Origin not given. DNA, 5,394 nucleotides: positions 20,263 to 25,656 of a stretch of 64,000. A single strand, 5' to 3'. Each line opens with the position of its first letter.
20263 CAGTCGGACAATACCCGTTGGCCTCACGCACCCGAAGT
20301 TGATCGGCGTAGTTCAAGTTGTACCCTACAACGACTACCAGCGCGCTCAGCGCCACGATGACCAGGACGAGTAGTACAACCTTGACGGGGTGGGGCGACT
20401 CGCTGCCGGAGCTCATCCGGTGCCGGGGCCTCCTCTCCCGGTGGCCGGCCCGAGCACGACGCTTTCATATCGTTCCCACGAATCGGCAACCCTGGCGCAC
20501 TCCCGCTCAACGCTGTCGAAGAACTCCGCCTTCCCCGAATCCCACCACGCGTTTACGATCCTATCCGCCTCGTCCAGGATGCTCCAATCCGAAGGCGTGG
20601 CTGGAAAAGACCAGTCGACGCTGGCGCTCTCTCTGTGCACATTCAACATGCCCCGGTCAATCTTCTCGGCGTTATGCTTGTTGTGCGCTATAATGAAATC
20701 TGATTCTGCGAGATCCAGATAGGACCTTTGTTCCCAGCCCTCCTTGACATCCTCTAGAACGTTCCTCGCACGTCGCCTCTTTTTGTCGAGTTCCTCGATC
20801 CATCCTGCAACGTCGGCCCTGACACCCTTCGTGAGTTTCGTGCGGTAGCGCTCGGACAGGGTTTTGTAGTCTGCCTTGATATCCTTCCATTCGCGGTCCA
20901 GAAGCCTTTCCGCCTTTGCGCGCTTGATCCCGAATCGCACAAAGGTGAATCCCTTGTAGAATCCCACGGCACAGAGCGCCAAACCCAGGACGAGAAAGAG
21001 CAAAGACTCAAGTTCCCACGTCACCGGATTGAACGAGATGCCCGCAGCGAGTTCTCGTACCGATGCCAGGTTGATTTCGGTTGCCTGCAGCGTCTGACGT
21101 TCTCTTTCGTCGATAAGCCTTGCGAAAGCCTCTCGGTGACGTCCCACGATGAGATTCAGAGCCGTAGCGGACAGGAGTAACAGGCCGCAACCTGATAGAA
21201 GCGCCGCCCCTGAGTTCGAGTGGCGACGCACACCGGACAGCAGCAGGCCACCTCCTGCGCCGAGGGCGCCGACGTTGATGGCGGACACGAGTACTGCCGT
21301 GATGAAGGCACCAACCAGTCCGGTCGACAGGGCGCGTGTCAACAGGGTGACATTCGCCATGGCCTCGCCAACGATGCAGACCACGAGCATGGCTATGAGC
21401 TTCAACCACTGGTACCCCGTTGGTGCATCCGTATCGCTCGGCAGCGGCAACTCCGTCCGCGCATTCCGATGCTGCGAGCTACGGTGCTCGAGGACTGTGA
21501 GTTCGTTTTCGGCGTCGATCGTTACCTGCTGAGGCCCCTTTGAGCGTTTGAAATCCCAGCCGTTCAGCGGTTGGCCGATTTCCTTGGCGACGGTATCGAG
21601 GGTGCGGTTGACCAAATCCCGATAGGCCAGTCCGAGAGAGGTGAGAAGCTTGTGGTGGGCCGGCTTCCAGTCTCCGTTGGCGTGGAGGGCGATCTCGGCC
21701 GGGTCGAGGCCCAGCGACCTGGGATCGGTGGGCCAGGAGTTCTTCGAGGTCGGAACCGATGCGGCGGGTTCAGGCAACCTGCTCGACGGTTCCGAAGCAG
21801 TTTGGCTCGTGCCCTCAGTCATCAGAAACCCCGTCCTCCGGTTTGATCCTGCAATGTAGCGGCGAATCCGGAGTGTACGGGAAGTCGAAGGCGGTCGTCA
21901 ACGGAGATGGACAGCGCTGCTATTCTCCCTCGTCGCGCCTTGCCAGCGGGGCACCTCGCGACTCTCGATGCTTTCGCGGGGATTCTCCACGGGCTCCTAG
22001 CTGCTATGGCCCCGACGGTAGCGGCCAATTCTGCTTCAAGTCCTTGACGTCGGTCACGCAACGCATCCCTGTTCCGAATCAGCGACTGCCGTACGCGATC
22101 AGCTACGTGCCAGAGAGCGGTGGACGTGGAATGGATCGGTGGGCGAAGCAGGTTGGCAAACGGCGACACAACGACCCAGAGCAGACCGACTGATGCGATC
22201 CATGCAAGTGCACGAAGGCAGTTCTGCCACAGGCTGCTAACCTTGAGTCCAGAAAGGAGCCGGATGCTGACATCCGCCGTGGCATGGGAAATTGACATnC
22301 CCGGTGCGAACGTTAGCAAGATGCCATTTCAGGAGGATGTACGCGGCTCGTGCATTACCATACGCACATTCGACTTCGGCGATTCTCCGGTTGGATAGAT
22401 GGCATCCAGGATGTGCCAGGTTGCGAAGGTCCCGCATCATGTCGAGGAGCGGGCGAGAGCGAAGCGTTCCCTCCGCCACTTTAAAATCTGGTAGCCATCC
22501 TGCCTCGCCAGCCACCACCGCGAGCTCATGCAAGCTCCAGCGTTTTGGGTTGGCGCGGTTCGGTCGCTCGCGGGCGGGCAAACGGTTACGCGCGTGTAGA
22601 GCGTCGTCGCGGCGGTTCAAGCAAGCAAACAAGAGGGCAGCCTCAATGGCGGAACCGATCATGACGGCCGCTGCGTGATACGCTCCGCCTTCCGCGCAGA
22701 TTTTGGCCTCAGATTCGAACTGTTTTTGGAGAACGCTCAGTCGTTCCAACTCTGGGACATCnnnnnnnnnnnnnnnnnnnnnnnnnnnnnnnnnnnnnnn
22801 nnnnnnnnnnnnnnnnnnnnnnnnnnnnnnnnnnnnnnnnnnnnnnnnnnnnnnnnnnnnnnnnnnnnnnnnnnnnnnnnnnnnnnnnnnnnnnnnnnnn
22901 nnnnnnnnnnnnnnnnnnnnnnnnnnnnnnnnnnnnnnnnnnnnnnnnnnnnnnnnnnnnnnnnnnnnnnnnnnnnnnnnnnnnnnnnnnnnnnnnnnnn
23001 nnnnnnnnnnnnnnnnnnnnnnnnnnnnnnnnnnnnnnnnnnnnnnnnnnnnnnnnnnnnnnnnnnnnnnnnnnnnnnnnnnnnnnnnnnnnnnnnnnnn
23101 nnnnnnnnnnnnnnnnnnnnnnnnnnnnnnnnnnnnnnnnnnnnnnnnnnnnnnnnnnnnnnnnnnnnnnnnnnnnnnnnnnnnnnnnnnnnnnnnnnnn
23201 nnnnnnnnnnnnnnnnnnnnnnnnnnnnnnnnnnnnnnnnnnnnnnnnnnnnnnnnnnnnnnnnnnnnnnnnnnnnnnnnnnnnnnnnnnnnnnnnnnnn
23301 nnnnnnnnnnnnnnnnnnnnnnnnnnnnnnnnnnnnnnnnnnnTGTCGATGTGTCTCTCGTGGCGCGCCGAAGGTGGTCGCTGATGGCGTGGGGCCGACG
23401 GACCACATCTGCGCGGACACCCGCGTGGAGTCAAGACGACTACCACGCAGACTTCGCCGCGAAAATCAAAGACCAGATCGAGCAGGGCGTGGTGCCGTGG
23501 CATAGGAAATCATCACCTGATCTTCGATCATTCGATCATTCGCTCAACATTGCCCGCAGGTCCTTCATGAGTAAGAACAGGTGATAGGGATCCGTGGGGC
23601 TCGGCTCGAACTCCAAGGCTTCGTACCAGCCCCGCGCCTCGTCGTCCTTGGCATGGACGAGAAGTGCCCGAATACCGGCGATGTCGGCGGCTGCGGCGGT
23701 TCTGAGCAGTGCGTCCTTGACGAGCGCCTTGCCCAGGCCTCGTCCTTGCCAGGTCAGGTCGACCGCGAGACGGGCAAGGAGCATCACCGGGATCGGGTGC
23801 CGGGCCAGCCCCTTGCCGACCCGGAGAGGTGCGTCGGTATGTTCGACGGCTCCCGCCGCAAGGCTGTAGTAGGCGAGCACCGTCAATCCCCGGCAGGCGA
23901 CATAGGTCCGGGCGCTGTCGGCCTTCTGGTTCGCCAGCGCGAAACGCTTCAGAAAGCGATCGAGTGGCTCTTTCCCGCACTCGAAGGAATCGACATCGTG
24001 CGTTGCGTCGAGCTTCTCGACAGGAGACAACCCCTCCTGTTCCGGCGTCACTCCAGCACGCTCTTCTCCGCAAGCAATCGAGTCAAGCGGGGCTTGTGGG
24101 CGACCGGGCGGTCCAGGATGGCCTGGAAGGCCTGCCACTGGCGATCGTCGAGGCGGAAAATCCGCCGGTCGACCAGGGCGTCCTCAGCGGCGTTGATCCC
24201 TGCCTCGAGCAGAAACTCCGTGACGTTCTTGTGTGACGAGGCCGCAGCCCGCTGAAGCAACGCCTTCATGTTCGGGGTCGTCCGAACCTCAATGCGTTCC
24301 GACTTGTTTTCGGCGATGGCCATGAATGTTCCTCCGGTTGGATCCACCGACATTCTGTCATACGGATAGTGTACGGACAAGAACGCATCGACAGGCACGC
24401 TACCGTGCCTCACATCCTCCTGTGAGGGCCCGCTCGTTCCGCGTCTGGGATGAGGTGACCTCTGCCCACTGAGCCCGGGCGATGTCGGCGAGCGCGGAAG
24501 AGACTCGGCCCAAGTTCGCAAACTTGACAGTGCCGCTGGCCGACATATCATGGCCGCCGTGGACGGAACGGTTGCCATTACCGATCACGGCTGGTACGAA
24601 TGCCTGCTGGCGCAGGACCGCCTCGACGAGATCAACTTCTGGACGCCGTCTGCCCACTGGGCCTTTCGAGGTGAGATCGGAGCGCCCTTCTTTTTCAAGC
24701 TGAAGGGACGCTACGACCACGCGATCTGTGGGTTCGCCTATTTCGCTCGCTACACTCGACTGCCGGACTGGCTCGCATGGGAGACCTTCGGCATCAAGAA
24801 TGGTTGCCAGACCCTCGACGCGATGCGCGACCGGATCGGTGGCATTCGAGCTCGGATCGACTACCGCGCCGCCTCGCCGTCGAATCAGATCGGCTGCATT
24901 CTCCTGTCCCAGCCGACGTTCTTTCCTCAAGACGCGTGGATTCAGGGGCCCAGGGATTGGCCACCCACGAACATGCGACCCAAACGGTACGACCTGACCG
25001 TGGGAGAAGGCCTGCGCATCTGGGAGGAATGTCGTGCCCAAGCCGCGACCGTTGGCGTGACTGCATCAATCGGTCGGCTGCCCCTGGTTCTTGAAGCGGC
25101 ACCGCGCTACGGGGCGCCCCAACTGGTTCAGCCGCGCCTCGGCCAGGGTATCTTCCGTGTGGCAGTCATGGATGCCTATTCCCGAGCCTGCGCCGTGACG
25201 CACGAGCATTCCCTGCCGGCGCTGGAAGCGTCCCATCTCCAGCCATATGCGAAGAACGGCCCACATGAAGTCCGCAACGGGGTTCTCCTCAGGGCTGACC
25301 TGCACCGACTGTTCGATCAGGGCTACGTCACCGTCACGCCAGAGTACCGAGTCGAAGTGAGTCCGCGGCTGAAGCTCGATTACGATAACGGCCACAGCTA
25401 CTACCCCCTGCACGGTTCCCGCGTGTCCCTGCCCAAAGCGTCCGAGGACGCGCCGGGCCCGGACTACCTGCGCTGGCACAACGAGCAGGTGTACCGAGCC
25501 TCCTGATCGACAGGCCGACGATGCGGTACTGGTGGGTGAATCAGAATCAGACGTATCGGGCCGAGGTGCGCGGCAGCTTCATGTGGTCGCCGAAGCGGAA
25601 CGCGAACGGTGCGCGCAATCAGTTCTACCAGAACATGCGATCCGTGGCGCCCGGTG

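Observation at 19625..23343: Four head-to-tail, translationally coupled genes (HEPN-like plus three membrane proteins, one vWA-like): candidate undescribed defence module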

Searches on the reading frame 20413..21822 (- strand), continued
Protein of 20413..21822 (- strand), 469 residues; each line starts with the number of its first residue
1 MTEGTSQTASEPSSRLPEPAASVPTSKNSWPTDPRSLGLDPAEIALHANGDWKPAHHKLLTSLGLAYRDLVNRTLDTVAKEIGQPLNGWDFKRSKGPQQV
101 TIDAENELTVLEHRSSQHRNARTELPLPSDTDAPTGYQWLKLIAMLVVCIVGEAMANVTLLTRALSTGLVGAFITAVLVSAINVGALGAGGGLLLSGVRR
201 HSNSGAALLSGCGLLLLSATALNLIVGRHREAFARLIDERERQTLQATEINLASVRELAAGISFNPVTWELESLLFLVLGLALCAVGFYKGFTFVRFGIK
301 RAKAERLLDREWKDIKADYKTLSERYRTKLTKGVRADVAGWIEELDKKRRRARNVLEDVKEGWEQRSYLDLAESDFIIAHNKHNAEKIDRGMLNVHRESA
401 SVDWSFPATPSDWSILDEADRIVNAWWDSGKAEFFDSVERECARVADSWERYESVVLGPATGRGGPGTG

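Call 103: find_encoding_contigs(protein=P0072, flank=8000, max_places=2)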
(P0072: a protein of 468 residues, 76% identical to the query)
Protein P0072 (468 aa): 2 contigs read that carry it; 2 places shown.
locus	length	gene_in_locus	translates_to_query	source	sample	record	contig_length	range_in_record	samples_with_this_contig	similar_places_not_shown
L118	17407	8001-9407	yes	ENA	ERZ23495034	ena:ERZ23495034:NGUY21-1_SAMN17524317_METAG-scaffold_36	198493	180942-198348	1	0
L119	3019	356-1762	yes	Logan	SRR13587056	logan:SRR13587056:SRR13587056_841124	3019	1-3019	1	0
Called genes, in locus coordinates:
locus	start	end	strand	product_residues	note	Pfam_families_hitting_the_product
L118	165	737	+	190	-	PF00156:Pribosyltran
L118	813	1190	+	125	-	-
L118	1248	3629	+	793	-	PF13433:Peripla_BP_5, PF13458:Peripla_BP_6, PF01094:ANF_receptor, PF13433:Peripla_BP_5, PF13458:Peripla_BP_6, PF01094:ANF_receptor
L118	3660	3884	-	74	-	PF15919:HicB_lk_antitox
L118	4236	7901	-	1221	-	PF02811:PHP, PF07733:DNA_pol3_alpha, PF17657:DNA_pol3_finger, PF14579:HHH_6, PF01336:tRNA_anti-codon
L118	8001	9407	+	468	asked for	-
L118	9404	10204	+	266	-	-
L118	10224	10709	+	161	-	PF11528:DUF3224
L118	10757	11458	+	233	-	-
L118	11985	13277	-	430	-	PF00158:Sigma54_activat, PF07728:AAA_5 (weak), PF25601:AAA_lid_14, PF02954:HTH_8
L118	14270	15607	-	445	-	-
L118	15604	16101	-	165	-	-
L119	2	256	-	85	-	?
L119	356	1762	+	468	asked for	-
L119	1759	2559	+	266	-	-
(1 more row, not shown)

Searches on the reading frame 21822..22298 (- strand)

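Call 5: search_protein_families(library=pfam, proteins=[window:21822-22298:-], max_evalue=1)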
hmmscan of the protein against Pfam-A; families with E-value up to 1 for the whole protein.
window:21822-22298:- (158 aa): 0 families

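Call 6: search_protein_families(library=padloc, proteins=[window:21822-22298:-], max_evalue=1)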
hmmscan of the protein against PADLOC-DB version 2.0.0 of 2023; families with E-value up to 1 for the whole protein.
window:21822-22298:- (158 aa): 0 families

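Call 7: search_protein_families(library=ncbifam, proteins=[window:21822-22298:-], max_evalue=1)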
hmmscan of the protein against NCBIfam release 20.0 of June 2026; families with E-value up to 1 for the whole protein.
window:21822-22298:- (158 aa): 1 family
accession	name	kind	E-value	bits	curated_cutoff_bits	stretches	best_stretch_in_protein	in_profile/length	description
NF012230.0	LWXIA_domain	equivalog_domain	0.13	12.3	33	1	58-89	9-40/74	LWXIA domain-containing protein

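Call 86: search_protein_families(library=phrogs, proteins=[window:21822-22298:-], max_evalue=0.01)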
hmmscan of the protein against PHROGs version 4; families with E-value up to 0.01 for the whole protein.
window:21822-22298:- (158 aa): 0 families

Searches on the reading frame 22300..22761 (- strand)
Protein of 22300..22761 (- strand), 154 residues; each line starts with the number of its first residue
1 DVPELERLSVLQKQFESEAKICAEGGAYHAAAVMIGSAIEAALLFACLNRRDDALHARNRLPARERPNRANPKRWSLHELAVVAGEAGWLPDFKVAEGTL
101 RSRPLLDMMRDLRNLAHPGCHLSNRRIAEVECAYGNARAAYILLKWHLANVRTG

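Call 74: search_solved_structures(query=A6, max_evalue=10, show_alignments=3)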
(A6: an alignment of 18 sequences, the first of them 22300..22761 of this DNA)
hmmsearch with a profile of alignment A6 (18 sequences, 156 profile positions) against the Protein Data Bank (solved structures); distinct sequences matched with E-value up to 10: 1.
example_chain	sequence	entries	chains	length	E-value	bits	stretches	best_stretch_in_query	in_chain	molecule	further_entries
9v7v_A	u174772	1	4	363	1.1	12.1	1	43-97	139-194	Cell division protein FtsZ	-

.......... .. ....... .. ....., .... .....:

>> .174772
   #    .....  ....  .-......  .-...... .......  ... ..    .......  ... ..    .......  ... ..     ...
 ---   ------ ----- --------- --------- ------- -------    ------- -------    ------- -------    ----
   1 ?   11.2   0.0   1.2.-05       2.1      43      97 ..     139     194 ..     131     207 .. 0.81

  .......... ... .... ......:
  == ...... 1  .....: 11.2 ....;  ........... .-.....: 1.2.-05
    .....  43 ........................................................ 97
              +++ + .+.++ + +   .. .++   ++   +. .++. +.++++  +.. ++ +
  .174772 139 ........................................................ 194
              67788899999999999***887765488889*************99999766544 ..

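Call 75: search_protein_families(library=pfam, alignment_id=A6, max_evalue=1)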
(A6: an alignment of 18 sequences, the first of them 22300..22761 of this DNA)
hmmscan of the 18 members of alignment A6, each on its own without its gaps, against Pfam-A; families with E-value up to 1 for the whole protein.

A. member 1, window:22300-22761:- (154 aa): 1 family
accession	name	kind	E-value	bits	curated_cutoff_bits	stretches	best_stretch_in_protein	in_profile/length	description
PF20100.4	DUF6490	-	0.075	13.5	23.7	1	29-84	42-91/127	Family of unknown function (DUF6490)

B. families by the number of members that match (of 18 scanned): 9 families
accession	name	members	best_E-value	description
PF13643.11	DUF4145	6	0.0016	Domain of unknown function (DUF4145)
PF23890.1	DUF7242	1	0.016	Family of unknown function (DUF7242)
PF17617.7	US10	1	0.05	Viral unique short region 10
PF20100.4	DUF6490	1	0.075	Family of unknown function (DUF6490)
PF24409.1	wHTH-PRTase_assc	1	0.087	wHTH-PRTase associated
PF20345.3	DUF6640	1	0.088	Family of unknown function (DUF6640)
PF02833.19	DHHA2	1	0.12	DHHA2 domain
PF17630.7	DUF5511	1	0.14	Family of unknown function (DUF5511)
PF17305.7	DUF5354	1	0.17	Family of unknown function (DUF5354)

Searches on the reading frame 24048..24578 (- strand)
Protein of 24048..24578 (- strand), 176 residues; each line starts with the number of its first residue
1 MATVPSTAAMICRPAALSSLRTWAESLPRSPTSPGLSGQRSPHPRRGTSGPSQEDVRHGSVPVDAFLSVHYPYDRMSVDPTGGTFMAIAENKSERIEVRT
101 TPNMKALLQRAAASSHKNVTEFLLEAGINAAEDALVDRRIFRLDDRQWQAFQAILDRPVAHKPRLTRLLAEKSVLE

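Call 8: search_protein_families(library=pfam, proteins=[window:24048-24578:-], max_evalue=0.01)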
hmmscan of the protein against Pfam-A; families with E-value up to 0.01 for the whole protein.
window:24048-24578:- (176 aa): 2 families
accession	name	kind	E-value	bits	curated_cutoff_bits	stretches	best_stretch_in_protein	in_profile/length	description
PF08681.18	TacA1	-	2.8e-25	88.5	21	1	95-170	1-76/80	Antitoxin TacA 1-like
PF21983.2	NikA-like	-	2.5e-05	24.8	27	1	90-138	1-49/72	Mobilization protein NikA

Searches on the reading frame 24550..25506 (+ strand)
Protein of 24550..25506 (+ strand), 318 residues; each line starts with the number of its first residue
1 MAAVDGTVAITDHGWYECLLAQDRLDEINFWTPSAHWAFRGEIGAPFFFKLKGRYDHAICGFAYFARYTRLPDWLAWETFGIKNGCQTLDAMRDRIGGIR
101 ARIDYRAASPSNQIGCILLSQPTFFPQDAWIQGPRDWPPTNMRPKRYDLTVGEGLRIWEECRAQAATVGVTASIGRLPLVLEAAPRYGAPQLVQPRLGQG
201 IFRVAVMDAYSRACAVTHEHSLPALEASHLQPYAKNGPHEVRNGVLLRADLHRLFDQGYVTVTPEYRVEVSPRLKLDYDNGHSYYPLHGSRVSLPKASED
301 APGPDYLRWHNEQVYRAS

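Call 8: search_protein_families(library=pfam, proteins=[window:24550-25506:+], max_evalue=0.01)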
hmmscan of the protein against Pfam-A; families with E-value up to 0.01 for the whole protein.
window:24550-25506:+ (318 aa): 1 family
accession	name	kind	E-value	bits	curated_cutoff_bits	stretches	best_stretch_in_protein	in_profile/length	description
PF13391.12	HNH_2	-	1.5e-11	44.4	21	1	214-262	1-65/66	HNH endonuclease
